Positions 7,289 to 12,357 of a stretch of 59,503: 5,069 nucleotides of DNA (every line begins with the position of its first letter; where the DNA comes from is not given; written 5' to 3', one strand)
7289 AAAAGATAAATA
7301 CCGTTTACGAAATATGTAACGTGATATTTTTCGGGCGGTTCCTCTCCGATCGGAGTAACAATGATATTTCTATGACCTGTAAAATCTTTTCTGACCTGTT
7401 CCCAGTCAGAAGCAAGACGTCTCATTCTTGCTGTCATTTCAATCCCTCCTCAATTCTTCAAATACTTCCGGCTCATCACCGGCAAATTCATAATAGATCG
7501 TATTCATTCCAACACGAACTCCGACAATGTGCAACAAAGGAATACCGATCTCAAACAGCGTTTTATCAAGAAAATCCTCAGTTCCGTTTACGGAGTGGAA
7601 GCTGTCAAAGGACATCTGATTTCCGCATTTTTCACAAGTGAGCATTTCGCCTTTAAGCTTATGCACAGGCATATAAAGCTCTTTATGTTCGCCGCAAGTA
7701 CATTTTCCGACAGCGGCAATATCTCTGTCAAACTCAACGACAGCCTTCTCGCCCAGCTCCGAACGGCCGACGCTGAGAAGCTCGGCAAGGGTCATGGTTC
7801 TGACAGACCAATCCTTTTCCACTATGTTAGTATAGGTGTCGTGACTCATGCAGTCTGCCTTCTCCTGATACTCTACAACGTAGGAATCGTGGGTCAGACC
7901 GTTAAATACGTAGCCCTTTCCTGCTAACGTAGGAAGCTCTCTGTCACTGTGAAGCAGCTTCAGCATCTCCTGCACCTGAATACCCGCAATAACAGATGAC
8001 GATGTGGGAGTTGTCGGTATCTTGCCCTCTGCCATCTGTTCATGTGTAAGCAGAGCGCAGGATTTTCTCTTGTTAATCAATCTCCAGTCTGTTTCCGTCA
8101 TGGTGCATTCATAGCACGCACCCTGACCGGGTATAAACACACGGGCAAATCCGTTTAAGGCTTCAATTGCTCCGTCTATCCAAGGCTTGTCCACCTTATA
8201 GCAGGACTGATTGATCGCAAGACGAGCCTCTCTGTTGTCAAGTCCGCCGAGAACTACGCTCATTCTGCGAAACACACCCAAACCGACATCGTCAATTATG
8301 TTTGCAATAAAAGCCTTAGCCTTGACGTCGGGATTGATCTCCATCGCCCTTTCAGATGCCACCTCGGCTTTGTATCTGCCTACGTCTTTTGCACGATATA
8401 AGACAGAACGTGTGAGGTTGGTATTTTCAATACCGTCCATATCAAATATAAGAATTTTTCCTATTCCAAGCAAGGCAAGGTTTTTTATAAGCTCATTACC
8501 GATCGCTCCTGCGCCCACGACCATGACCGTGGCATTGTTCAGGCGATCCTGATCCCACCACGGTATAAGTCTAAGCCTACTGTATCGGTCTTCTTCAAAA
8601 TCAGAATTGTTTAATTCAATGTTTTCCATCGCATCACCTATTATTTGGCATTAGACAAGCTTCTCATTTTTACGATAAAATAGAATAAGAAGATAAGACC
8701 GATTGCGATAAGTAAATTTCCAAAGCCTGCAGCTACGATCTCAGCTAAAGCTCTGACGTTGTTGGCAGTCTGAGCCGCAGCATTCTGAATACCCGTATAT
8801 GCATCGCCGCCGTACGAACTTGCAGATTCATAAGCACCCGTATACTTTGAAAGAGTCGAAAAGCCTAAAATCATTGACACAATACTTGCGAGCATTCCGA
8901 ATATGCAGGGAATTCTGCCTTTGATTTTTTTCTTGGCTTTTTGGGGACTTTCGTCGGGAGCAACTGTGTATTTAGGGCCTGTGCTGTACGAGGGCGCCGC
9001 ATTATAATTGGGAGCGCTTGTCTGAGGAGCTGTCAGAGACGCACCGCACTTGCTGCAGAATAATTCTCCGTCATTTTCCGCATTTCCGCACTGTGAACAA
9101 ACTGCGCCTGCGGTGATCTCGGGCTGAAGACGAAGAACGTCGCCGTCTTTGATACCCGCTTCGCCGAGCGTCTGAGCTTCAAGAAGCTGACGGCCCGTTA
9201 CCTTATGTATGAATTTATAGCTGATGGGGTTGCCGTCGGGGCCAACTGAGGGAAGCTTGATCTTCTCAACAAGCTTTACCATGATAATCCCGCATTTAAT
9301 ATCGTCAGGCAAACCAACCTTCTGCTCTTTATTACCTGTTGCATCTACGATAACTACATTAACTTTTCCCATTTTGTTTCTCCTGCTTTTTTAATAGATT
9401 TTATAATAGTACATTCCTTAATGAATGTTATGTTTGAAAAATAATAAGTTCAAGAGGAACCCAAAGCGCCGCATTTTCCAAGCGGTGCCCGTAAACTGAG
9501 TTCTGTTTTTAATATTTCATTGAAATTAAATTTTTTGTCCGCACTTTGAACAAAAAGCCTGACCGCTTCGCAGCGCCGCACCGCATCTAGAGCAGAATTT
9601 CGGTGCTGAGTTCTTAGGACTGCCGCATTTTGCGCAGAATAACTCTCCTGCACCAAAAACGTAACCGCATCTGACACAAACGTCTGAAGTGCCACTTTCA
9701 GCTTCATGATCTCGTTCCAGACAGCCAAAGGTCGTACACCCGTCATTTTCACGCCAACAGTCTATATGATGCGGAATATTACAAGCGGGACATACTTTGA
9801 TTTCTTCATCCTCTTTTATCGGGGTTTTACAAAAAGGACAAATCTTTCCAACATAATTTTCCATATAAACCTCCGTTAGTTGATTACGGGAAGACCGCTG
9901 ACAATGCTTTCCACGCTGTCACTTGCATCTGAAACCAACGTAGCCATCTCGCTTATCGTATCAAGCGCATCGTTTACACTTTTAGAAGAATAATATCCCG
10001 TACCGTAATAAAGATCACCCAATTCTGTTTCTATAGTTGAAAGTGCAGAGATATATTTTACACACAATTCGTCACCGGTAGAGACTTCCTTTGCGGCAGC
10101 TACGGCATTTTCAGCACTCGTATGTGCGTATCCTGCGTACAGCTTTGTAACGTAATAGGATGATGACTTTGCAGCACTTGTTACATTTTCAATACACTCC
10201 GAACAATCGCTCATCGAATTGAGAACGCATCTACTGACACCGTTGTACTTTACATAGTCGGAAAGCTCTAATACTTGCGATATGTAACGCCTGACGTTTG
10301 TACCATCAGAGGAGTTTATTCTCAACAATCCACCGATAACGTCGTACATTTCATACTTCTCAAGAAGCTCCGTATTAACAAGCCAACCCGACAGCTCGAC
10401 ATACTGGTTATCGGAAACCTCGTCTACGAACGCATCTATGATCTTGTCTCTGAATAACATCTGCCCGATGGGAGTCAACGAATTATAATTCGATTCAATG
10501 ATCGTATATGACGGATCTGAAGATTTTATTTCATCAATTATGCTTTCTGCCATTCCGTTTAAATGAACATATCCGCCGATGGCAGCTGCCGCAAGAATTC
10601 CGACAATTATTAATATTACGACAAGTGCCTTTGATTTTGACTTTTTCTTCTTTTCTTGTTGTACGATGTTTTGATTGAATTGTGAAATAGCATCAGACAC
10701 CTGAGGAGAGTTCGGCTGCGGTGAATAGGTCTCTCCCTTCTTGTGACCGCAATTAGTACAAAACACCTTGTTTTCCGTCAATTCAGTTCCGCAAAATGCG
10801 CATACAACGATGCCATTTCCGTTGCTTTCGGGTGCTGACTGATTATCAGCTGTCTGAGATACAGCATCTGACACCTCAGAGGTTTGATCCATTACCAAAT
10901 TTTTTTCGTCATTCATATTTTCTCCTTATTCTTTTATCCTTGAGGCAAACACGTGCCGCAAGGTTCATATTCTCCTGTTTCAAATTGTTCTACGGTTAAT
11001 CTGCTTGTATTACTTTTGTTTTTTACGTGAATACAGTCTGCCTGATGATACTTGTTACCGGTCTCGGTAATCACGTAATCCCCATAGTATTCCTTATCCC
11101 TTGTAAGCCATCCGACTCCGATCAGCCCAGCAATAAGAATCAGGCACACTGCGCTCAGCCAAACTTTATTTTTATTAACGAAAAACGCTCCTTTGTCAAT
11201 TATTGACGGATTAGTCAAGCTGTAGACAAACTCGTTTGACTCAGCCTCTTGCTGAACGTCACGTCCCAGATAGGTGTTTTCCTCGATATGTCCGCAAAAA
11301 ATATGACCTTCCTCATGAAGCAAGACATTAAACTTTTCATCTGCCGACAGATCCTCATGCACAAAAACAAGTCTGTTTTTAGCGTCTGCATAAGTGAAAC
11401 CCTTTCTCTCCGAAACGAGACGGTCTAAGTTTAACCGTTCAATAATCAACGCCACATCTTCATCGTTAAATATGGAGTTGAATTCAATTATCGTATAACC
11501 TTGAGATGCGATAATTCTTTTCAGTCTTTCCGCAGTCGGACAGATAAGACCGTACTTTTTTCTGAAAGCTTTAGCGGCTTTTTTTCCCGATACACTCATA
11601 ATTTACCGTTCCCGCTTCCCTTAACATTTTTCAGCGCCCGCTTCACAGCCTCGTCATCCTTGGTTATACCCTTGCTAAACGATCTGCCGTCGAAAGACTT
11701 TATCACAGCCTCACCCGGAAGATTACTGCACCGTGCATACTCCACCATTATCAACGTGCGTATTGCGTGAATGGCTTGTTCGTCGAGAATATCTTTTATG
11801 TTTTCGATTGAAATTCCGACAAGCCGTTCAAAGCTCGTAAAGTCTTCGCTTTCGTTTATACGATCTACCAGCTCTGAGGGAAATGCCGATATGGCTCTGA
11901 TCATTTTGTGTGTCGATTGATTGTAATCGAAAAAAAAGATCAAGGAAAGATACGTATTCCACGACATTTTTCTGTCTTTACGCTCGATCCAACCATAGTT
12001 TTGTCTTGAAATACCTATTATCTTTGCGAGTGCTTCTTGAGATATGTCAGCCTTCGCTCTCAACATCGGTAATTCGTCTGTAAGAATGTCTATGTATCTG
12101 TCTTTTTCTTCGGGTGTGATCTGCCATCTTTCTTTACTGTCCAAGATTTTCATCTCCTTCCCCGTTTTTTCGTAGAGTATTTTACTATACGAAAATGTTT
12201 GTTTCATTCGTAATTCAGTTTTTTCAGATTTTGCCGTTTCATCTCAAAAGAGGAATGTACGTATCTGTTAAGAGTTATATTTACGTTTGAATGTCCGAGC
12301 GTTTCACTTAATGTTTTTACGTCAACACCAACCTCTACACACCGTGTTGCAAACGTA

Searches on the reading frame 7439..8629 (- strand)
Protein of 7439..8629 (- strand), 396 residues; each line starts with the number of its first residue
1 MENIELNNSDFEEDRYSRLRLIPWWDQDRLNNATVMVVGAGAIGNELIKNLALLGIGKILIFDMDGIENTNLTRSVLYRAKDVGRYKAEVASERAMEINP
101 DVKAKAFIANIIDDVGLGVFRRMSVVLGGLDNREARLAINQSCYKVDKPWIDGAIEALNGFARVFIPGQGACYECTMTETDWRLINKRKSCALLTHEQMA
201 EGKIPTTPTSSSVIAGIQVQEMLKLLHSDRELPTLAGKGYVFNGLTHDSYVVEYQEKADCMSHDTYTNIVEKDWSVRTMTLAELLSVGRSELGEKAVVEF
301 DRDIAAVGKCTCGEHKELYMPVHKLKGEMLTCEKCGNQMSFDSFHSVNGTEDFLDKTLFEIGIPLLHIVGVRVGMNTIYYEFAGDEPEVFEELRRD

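Call 3: search_protein_families(library=pfam, proteins=[window:7439-8629:-], max_evalue=0.01)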
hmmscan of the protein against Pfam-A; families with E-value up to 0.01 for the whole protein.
window:7439-8629:- (396 aa): 3 families
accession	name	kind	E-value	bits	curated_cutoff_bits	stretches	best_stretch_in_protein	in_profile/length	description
PF00899.27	ThiF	-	1.3e-54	185.3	28.1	1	19-254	7-229/238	ThiF family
PF01488.26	Shikimate_DH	-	0.006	17.1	24.3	0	28-62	8-42/138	Shikimate / quinate 5-dehydrogenase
PF02826.25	2-Hacid_dh_C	-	0.0079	16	25.1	0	27-69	31-72/178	D-isomer specific 2-hydroxyacid dehydrogenase, NAD binding domain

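Call 4: search_protein_families(library=padloc, proteins=[window:7439-8629:-], max_evalue=0.01)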
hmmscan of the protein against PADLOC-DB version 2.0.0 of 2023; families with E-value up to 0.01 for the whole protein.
window:7439-8629:- (396 aa): 33 families (the best 25 are shown)
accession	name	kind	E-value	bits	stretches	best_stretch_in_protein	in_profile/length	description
PDLC00829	E1-E2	-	1.8e-19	68.2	1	10-151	149-291/426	E1-E2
PDLC00828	E1-E2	-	3.7e-15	54.1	1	14-115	157-257/431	E1-E2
PDLC00839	E1-E2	-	7.1e-14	49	1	28-111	366-448/602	E1-E2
PDLC00832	E1-E2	-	1.4e-11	41.3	1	28-108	334-413/588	E1-E2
PDLC00848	E1-E2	-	1.6e-11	41.2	1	28-108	370-449/607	E1-E2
PDLC00836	E1-E2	-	3.7e-11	40.3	1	26-106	335-415/602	E1-E2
PDLC00837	E1-E2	-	7e-11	39.6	1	28-186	321-491/593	E1-E2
PDLC00855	E1-E2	-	7.9e-11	39.7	1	27-110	297-379/579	E1-E2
PDLC00847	E1-E2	-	1.1e-10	38.5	1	26-155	280-409/523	E1-E2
PDLC00831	E1-E2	-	1.4e-10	38.7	1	26-189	312-480/578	E1-E2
PDLC00856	E1-E2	-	1.6e-10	38.1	1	31-111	321-400/573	E1-E2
PDLC00840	E1-E2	-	2.1e-10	38.2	1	27-149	208-332/458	E1-E2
PDLC00850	E1-E2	-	3.9e-10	36.8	1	31-112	313-393/566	E1-E2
PDLC00854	E1-E2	-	4.2e-10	37.1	1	26-148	355-480/605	E1-E2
PDLC00842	E1-E2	-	6.7e-10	36.3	1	28-184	301-465/549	E1-E2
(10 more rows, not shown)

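Call 33: search_protein_families(library=ncbifam, proteins=[window:7439-8629:-], max_evalue=0.001)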
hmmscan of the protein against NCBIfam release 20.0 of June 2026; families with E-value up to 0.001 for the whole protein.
window:7439-8629:- (396 aa): 20 families
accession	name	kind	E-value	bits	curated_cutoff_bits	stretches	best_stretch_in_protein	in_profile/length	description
TIGR02356.1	adenyl_thiF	equivalog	5.3e-38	130.4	275.25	1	23-192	12-179/203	thiazole biosynthesis adenylyltransferase ThiF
NF006444.0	PRK08762.1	equivalog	2e-31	109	449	1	10-261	122-365/387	molybdopterin-synthase adenylyltransferase MoeB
NF004281.0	PRK05690.1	subfamily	7.6e-30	103.9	266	1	9-181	6-182/250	molybdopterin-synthase adenylyltransferase MoeB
NF005902.0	PRK07878.1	equivalog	5e-28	98.1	647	1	12-245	19-245/392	adenylyltransferase/sulfurtransferase MoeZ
NF005646.0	PRK07411.1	equivalog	9.7e-28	97.4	633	1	2-244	7-236/390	molybdopterin-synthase adenylyltransferase MoeB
NF047750.1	SAMPActivE1UbaA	equivalog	3e-27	95.6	450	1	14-261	11-246/270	SAMP-activating enzyme E1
NF009123.0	PRK12475.1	subfamily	8.5e-27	94.3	510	1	14-180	3-174/338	MoeB/ThiF family adenylyltransferase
TIGR01408.1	Ube1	subfamily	2.7e-26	91.6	750.05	1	27-173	414-569/1008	ubiquitin-activating enzyme E1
NF004111.0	PRK05600.1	equivalog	4.9e-24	85.1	437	1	26-161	35-170/371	ThiF family adenylyltransferase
TIGR02355.1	moeB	equivalog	1.2e-23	83.7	376.55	1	15-176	4-169/240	molybdopterin-synthase adenylyltransferase MoeB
NF006204.0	PRK08328.1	equivalog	3.9e-23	82.2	339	1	10-227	4-206/231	hypothetical protein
NF006395.0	PRK08644.1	equivalog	4.8e-18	65.6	159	1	27-148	25-147/215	sulfur carrier protein ThiS adenylyltransferase ThiF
TIGR02354.1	thiF_fam2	equivalog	7.2e-17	61.9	152.2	1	28-146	17-134/200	thiamine biosynthesis protein ThiF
NF006077.0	PRK08223.1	equivalog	5.4e-15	55.1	266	1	10-114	6-110/296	hypothetical protein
NF011696.0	PRK15116.1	equivalog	9.3e-12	45.2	304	1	29-146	27-145/268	tRNA cyclic N6-threonylcarbamoyladenosine(37) synthase TcdA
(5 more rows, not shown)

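Call 85: search_solved_structures(query=window:7439-8629:-, max_evalue=0.00001)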
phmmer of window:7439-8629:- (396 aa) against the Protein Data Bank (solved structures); distinct sequences matched with E-value up to 0.00001: 76 (the best 60 are shown).
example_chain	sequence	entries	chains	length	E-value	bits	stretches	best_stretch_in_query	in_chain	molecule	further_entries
5tr4_A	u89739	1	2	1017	2.5e-31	112.3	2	27-174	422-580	Ubiquitin-activating enzyme E1 1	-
5l6h_A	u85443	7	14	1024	1.8e-30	109.5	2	27-174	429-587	Ubiquitin-activating enzyme E1 1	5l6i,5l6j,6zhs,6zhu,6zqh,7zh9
4nnj_A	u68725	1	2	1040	1.9e-30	109.4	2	27-174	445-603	Ubiquitin-activating enzyme E1 1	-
6nya_A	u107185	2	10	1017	2e-30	109.3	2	27-174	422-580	Ubiquitin-activating enzyme E1 1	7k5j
3cmm_A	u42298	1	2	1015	2.1e-30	109.3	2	27-174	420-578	Ubiquitin-activating enzyme E1 1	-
6zht_C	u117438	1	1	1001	4.2e-29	105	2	27-174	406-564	Ubiquitin-activating enzyme E1 1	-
6dc6_A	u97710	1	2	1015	5.6e-28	101.3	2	27-174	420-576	Ubiquitin-like modifier-activating enzyme 1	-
9mc4_A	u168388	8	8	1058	8.8e-28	100.6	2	27-174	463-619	Ubiquitin-like modifier-activating enzyme 1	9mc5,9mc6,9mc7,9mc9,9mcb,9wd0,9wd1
8oif_A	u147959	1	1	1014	2.8e-27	99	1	26-174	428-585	Ubiquitin-like modifier-activating enzyme 7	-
8se9_A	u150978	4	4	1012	2.8e-27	99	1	26-174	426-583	Ubiquitin-like modifier-activating enzyme 7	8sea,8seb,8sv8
9jtc_A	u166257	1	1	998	1.1e-26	97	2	27-173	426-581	UBA7 protein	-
4ii2_A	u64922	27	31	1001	5.5e-26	94.7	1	27-173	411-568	Ubiquitin-activating enzyme E1 1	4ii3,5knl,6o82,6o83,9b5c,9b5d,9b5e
5um6_A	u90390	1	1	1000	6.8e-26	94.4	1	27-173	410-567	Ubiquitin-activating enzyme E1 1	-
3kyd_B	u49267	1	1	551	1.3e-25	93.5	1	32-178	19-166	SUMO-activating enzyme subunit 2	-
9dqb_B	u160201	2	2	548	1.3e-25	93.5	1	32-178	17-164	SUMO-activating enzyme subunit 2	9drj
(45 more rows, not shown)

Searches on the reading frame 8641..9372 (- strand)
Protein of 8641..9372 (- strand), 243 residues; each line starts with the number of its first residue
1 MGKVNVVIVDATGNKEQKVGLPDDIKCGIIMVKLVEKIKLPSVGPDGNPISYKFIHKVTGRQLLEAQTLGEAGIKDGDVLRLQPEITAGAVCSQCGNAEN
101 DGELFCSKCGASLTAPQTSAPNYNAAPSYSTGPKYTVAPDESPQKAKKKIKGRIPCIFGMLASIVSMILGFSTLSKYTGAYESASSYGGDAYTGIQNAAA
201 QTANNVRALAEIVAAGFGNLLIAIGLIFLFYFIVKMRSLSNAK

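Call 3: search_protein_families(library=pfam, proteins=[window:8641-9372:-], max_evalue=0.01)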
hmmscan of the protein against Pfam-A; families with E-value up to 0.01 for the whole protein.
window:8641-9372:- (243 aa): 3 families
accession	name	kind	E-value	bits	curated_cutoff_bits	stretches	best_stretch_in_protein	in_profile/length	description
PF08817.16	YukD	-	1.2e-10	42.5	27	1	7-82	5-76/76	WXG100 protein secretion system (Wss), protein YukD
PF13240.11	Zn_Ribbon_1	-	5.2e-05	23.4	25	1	92-113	2-23/23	zinc-ribbon domain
PF12773.13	DZR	-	0.00092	19.8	27.3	1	92-114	1-23/45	Double zinc ribbon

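Call 4: search_protein_families(library=padloc, proteins=[window:8641-9372:-], max_evalue=0.01)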
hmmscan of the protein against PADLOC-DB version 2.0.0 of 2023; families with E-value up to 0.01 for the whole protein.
window:8641-9372:- (243 aa): 0 families

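Call 33: search_protein_families(library=ncbifam, proteins=[window:8641-9372:-], max_evalue=0.001)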
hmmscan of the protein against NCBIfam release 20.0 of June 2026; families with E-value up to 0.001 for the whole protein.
window:8641-9372:- (243 aa): 0 families

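Call 86: search_solved_structures(query=window:8641-9372:-, max_evalue=1)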
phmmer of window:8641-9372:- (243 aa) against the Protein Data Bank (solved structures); distinct sequences matched with E-value up to 1: 7.
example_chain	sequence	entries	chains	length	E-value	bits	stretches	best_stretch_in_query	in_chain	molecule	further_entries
3wxx_B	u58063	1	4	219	0.093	15.8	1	141-228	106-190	AopB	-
3j79_f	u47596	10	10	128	0.21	14.7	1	36-129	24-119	60S ribosomal protein eL40 | Ubiquitin-60S ribosomal protein L40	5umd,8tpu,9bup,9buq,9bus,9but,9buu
8s05_C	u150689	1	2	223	0.25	14.4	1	91-124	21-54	Conserved protein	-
21fn_A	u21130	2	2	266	0.26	14.3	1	181-237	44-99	HMW-PAHs dihydrodiol dehydrogenase PahB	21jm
5a8i_A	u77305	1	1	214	0.35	13.9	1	92-124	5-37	ARNA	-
7pwg_m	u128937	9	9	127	0.61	13.1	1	54-111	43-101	Ubiquitin/Ribosomal protein L40e | 60S ribosomal protein eL40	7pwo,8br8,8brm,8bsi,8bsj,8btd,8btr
8hr5_A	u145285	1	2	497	0.69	13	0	83-141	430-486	Transposase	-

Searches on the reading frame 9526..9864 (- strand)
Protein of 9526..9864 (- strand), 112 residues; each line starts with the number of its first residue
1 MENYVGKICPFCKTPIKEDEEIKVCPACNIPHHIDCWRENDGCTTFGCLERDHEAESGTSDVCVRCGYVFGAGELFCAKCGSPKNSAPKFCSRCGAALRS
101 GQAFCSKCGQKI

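Call 3: search_protein_families(library=pfam, proteins=[window:9526-9864:-], max_evalue=0.01)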
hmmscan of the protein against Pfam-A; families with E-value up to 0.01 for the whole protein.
window:9526-9864:- (112 aa): 9 families
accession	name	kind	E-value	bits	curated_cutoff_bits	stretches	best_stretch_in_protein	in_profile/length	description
PF14446.12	Prok-RING_1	-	9.1e-12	45.2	29.1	1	3-48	1-46/54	Prokaryotic RING finger family 1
PF13240.11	Zn_Ribbon_1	-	6.1e-10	39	25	2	90-111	1-22/23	zinc-ribbon domain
PF12773.13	DZR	-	1e-09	38.8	27.3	2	63-109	1-45/45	Double zinc ribbon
PF13248.11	Zn_ribbon_3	-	9.4e-09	34.9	27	1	91-112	5-26/26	zinc-ribbon domain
PF18912.6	DZR_2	-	0.00019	21.6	27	1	77-111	10-45/56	Double zinc ribbon domain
PF09297.16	Zn_ribbon_NUD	-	0.00021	21.4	24.8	0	89-99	4-14/32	NADH pyrophosphatase zinc ribbon domain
PF17032.10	Zn_ribbon_15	-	0.00026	22.1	28.9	0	87-109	51-73/73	zinc-ribbon family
PF07282.18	Cas12f1-like_TNB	-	0.0023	18.5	26.3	0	56-82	24-48/60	Cas12f1-like, TNB domain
PF14803.11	Zn_ribbon_Nudix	-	0.006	16.9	25.6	0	89-99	1-11/34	Nudix N-terminal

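Call 4: search_protein_families(library=padloc, proteins=[window:9526-9864:-], max_evalue=0.01)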
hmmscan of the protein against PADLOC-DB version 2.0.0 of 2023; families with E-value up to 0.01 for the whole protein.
window:9526-9864:- (112 aa): 0 families

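Call 33: search_protein_families(library=ncbifam, proteins=[window:9526-9864:-], max_evalue=0.001)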
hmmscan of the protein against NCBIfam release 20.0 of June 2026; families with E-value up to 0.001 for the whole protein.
window:9526-9864:- (112 aa): 0 families

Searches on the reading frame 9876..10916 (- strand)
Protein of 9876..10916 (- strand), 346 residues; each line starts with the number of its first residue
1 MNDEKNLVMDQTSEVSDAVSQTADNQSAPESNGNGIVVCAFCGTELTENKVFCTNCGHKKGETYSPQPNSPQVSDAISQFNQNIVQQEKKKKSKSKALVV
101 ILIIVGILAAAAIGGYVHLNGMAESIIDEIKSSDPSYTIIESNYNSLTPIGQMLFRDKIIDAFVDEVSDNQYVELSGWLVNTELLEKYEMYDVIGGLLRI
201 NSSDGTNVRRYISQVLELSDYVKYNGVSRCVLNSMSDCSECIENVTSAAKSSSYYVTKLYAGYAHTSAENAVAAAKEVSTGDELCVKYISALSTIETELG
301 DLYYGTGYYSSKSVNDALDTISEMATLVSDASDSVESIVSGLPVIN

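Call 3: search_protein_families(library=pfam, proteins=[window:9876-10916:-], max_evalue=0.01)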
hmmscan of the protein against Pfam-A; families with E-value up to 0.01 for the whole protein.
window:9876-10916:- (346 aa): 1 family
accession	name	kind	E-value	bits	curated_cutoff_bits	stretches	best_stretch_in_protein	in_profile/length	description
PF13240.11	Zn_Ribbon_1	-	3e-05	24.1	25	1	39-59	2-22/23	zinc-ribbon domain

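Call 4: search_protein_families(library=padloc, proteins=[window:9876-10916:-], max_evalue=0.01)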
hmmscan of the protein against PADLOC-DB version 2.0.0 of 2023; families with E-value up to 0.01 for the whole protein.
window:9876-10916:- (346 aa): 0 families

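Call 33: search_protein_families(library=ncbifam, proteins=[window:9876-10916:-], max_evalue=0.001)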
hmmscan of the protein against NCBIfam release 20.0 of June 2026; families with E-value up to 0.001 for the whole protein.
window:9876-10916:- (346 aa): 0 families

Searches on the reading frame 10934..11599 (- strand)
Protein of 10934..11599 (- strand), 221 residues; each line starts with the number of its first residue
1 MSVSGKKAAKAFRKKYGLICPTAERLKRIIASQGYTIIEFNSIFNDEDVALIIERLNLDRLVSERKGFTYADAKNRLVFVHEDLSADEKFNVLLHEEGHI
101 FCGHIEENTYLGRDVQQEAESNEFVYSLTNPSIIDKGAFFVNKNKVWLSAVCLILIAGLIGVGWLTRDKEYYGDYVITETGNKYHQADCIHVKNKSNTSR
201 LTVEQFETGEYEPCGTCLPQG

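Call 3: search_protein_families(library=pfam, proteins=[window:10934-11599:-], max_evalue=0.01)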
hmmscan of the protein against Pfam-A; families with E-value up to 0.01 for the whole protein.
window:10934-11599:- (221 aa): 2 families
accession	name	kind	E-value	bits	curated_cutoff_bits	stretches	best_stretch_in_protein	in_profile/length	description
PF06114.19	Peptidase_M78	-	0.00016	21.9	22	1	66-124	19-81/123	IrrE N-terminal-like domain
PF01435.24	Peptidase_M48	-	0.00062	20.1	20.3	1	85-184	61-154/186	Peptidase family M48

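Call 4: search_protein_families(library=padloc, proteins=[window:10934-11599:-], max_evalue=0.01)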
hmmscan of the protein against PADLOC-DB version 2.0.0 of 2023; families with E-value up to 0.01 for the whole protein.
window:10934-11599:- (221 aa): 0 families

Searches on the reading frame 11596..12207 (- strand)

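Call 33: search_protein_families(library=ncbifam, proteins=[window:11596-12207:-], max_evalue=0.001)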
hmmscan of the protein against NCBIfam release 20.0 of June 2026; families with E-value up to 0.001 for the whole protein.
window:11596-12207:- (203 aa): 1 family
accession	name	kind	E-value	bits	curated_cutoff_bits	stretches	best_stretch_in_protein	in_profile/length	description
NF003162.0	PRK04140.1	equivalog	0.00057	19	263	1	38-99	123-184/317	transcriptional regulator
